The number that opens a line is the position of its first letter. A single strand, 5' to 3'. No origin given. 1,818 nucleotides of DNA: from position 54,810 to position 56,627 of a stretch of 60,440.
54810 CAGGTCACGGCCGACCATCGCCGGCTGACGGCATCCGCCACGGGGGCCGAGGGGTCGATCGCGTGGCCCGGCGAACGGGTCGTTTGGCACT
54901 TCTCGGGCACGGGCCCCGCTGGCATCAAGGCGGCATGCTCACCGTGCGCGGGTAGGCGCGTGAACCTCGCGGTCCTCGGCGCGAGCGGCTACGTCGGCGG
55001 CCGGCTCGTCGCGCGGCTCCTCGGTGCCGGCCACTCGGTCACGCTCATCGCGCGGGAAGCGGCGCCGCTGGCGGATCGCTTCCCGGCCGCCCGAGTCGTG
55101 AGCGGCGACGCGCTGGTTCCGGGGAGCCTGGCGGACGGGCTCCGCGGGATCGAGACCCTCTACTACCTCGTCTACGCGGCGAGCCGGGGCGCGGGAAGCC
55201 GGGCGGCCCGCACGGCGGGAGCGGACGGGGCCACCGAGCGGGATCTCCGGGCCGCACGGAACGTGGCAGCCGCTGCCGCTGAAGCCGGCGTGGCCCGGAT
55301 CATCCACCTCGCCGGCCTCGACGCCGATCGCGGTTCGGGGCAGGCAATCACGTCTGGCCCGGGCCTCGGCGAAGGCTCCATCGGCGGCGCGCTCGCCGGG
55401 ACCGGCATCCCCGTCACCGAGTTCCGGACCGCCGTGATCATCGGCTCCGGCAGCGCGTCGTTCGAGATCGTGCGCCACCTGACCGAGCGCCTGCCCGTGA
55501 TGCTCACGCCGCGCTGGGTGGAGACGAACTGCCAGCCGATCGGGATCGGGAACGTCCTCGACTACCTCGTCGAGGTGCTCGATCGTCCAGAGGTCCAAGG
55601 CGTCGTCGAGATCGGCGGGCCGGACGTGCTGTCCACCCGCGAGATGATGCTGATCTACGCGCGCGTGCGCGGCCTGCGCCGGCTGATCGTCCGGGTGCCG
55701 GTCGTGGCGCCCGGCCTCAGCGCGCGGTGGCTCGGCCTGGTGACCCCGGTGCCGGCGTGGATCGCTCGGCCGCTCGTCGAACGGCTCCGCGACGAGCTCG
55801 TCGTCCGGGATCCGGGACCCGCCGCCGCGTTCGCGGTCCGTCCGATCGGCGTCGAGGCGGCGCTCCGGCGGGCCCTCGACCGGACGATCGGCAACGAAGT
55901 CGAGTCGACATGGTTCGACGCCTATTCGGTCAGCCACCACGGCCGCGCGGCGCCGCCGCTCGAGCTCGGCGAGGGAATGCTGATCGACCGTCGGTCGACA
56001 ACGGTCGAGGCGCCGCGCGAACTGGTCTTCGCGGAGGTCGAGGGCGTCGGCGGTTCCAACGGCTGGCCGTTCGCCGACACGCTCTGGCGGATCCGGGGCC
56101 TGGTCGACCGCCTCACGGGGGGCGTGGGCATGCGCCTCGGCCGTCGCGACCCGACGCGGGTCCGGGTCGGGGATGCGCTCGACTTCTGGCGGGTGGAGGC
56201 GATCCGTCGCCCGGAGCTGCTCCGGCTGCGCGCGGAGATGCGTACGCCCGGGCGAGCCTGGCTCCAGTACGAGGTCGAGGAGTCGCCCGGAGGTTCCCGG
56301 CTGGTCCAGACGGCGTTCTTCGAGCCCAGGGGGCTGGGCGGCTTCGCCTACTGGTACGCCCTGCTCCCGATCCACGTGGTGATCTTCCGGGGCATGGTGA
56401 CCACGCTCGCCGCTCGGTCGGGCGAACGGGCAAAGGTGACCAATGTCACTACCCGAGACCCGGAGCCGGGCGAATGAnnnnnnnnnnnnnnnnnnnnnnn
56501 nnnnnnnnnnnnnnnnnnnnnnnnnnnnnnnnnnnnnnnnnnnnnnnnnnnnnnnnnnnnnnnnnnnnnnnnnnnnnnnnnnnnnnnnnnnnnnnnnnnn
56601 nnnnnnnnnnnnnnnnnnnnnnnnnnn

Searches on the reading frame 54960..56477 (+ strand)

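Call 79: search_protein_families(library=pfam, proteins=[window:54960-56477:+], max_evalue=0.0001)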
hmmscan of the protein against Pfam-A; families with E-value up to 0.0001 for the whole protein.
window:54960-56477:+ (505 aa): 4 families
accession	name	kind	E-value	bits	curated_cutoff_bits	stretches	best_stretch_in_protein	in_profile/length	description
PF11066.14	DUF2867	-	1.4e-31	110.2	27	1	341-479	7-142/142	Protein of unknown function (DUF2867)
PF13460.12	NAD_binding_10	-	4.6e-13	49.9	27.2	1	7-124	1-103/184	NAD(P)H-binding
PF01370.27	Epimerase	-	9.1e-08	32.2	20.9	1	5-117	3-113/240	NAD dependent epimerase/dehydratase family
PF05368.20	NmrA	-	8.7e-06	26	27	1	3-116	5-104/298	NmrA-like family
